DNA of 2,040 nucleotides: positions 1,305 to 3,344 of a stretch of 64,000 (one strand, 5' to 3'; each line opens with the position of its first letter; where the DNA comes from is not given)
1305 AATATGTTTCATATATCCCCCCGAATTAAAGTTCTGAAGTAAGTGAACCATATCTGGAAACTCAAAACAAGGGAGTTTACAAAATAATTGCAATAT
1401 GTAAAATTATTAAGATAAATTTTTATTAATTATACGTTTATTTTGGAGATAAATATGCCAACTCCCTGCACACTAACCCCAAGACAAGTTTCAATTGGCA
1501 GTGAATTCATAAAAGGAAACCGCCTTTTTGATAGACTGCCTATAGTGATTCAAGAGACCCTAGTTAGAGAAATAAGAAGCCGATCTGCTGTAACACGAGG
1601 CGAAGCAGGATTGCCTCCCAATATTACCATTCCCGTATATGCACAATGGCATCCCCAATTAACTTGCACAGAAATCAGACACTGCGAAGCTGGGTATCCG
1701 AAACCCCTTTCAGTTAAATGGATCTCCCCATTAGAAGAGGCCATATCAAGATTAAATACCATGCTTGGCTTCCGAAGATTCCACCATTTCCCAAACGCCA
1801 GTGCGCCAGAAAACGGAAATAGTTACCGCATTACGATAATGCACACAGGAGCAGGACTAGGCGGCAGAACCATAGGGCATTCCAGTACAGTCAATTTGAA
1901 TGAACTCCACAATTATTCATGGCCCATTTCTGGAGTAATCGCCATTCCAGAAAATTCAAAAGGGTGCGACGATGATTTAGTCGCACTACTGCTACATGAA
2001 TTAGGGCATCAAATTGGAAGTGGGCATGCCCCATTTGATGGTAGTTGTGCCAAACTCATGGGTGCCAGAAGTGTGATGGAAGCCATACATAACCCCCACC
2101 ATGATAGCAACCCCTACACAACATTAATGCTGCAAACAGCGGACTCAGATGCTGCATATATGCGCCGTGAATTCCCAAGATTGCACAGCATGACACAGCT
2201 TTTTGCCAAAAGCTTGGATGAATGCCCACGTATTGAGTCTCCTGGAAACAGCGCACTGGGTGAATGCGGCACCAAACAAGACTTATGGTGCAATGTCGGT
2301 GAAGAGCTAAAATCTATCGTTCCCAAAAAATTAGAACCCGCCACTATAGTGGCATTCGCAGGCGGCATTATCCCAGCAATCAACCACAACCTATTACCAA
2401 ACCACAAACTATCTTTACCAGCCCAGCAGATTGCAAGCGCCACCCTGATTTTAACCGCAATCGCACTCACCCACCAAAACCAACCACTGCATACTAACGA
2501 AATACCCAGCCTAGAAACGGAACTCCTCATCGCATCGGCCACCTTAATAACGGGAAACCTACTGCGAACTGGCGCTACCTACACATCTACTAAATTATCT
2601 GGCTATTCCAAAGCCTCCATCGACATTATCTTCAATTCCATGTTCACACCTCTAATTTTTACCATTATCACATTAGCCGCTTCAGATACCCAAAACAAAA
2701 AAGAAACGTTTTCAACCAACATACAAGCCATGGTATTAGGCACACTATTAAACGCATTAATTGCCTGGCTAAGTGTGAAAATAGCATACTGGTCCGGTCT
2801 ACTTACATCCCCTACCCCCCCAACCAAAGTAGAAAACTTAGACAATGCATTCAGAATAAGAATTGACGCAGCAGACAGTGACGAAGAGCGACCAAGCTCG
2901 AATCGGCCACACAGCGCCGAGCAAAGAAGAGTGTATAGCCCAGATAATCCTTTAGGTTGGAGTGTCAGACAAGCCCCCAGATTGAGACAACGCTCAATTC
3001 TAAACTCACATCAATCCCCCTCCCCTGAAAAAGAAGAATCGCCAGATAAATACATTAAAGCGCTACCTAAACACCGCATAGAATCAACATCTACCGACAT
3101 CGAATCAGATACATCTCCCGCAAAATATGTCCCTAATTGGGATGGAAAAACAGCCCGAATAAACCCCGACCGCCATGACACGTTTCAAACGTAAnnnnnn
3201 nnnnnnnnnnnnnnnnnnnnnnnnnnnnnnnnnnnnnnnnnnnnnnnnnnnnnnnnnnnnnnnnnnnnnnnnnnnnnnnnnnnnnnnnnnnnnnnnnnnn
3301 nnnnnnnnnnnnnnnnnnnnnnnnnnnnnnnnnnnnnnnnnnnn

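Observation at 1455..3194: Metzincin-motif membrane protein inserted between the conserved rnhB-yraN pair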

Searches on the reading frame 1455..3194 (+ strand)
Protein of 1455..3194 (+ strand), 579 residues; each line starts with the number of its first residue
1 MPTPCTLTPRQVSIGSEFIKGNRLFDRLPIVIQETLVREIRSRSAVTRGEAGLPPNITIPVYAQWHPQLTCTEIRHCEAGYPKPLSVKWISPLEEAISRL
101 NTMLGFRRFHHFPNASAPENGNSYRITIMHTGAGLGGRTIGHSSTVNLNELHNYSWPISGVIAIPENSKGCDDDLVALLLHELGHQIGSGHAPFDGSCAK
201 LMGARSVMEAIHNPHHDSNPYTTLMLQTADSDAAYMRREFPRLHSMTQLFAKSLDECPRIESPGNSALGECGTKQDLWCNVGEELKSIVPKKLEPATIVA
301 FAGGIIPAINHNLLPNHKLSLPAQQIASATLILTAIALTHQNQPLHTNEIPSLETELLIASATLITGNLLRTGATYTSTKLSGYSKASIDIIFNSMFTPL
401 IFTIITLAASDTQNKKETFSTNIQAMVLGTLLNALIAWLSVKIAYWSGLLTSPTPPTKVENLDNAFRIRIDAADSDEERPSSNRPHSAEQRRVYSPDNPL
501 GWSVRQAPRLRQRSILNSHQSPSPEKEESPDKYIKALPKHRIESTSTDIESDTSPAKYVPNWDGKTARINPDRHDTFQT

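Call 3: search_protein_families(library=pfam, proteins=[window:1455-3194:+], max_evalue=1)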
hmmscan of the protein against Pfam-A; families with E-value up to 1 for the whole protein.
window:1455-3194:+ (579 aa): 2 families
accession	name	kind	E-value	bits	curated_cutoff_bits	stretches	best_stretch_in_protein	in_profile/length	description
PF13688.12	Reprolysin_5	-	0.016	15.8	27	1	114-198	82-169/196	Metallo-peptidase family M12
PF13582.12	Reprolysin_3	-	0.12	13.3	22.4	1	175-191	106-122/123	Metallo-peptidase family M12B Reprolysin-like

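Call 4: search_protein_families(library=ncbifam, proteins=[window:1455-3194:+], max_evalue=1)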
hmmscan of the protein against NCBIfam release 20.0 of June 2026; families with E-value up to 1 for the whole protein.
window:1455-3194:+ (579 aa): 1 family
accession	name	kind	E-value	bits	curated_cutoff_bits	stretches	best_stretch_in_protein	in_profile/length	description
NF038216.1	ABZJ_00895_fam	subfamily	0.22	11.4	33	1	397-449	76-128/134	ABZJ_00895 family protein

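Call 5: search_solved_structures(query=window:1455-3194:+, max_evalue=10, show_alignments=3)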
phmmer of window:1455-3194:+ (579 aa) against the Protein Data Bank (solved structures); distinct sequences matched with E-value up to 10: 0.

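Call 6: find_homologous_proteins(query=window:1455-3194:+, max_evalue=0.001)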
Query window:1455-3194:+ (579 aa): 1 proteins with E <= 0.001 among 8000 candidates.
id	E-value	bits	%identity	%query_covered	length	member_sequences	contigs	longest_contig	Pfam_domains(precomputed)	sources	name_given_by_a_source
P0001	0.0e+0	1255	100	95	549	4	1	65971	-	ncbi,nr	ncbi:MAG: hypothetical protein O3A01_00025 [bacterium]|nr:hypothetical protein [bacterium]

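Call 15: search_protein_representatives(protein=window:1455-3194:+)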
Query: 579 residues. Proteins with E-value up to 0.001 (for the whole library): 1; up to 1e-10: 1; up to 1e-30: 1. The best 1 are listed.
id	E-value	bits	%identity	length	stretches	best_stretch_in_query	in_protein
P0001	0.0e+00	1254.9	100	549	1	32-579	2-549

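Call 20: find_encoding_contigs(protein=P0001, flank=10000, max_places=6)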
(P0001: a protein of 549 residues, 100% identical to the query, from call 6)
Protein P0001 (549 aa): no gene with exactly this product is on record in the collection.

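Call 21: list_cluster_members(proteins=[P0001])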
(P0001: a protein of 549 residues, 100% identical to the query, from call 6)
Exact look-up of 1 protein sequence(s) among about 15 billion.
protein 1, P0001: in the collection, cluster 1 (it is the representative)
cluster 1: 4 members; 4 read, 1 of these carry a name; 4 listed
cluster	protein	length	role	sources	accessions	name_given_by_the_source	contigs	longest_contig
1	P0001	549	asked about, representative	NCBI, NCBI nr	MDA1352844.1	MAG: hypothetical protein O3A01_00025 [bacterium] | hypothetical protein [bacterium]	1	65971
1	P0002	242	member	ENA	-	-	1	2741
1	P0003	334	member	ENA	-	-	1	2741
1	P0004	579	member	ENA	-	-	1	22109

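Call 23: find_encoding_contigs(protein=window:1455-3194:+, flank=10000, max_places=6)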
Protein window:1455-3194:+ (579 aa): 1 contig read that carries it; 1 place shown.
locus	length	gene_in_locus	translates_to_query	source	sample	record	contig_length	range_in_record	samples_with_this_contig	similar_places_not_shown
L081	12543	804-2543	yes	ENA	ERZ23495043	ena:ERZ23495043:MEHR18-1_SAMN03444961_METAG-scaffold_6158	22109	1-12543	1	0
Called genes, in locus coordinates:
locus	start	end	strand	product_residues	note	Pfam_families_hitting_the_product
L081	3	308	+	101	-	?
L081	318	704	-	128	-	PF08378:NERD (weak), PF02021:UPF0102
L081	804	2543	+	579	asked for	-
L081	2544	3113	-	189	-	PF01351:RNase_HII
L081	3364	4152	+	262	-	PF13338:AbiEi_4 (weak)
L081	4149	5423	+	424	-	PF08843:AbiEii, PF13280:WYL (weak)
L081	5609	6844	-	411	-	PF00109:ketoacyl-synt, PF02801:Ketoacyl-synt_C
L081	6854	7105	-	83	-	PF00550:PP-binding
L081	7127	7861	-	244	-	PF00106:adh_short, PF08659:KR, PF13561:adh_short_C2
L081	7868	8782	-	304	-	PF00698:Acyl_transf_1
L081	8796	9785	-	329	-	PF08545:ACP_syn_III, PF02797:Chal_sti_synt_C (weak), PF08541:ACP_syn_III_C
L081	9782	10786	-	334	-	PF02504:FA_synthesis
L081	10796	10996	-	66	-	PF01783:Ribosomal_L32p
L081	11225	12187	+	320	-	-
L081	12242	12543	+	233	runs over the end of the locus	PF20260:PUA_4 (weak), PF04452:Methyltrans_RNA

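Call 45: search_protein_families(library=padloc, proteins=[window:1455-3191:+], max_evalue=1)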
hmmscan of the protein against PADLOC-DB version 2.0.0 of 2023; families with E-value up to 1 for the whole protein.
window:1455-3191:+ (579 aa): 0 families

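Call 46: search_protein_families(library=phrogs, proteins=[window:1455-3191:+], max_evalue=1)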
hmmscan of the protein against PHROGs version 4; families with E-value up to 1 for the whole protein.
window:1455-3191:+ (579 aa): 0 families

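Call 58: predict_structure(protein=window:1455-3191:+)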
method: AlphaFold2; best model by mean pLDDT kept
length: 579 residues; sequences in the alignment: 1
mean_pLDDT: 37.9   pTM: 0.26
mean pLDDT of the five models: 37.9, 31.0, 30.4, 28.2, 27.5
residues with pLDDT >= 90: 0; 70-90: 0; 50-70: 42; < 50: 537
segments of 3 or more residues with pLDDT < 50: 1-392, 394-396, 410-419, 450-457, 459-523, 525-579
pLDDT, mean of each block of 10 residues (from residue 1): 30 33 34 35 36 35 31 28 29 33 28 26 40 36 36 37 39 39 36 31 30 31 29 39 44 43 34 37 40 40 41 38 44 44 37 43 46 41 44 48 52 47 55 61 57 41 36 38 37 35 33 31 35 35 32 35 34 34
secondary structure, 60 per line:
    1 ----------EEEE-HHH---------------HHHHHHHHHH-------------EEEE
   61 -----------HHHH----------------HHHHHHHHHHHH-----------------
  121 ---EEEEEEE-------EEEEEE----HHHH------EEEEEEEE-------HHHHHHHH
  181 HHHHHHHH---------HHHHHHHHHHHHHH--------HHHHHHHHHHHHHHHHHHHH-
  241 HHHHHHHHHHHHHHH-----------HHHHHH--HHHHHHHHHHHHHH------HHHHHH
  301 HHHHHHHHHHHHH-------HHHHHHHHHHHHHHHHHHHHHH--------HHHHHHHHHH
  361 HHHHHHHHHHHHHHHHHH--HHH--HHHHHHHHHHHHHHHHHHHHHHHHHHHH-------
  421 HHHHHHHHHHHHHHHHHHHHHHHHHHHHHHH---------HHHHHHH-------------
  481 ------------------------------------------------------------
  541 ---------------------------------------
elements in order: E11-14 H34-43 E57-60 H72-75 H92-103 E124-130 E138-143 H148-151 E158-165 H173-188 H198-211 H220-239 H241-255 H267-272 H275-288 H295-313 H321-342 H351-378 H386-413 H421-451 H461-467
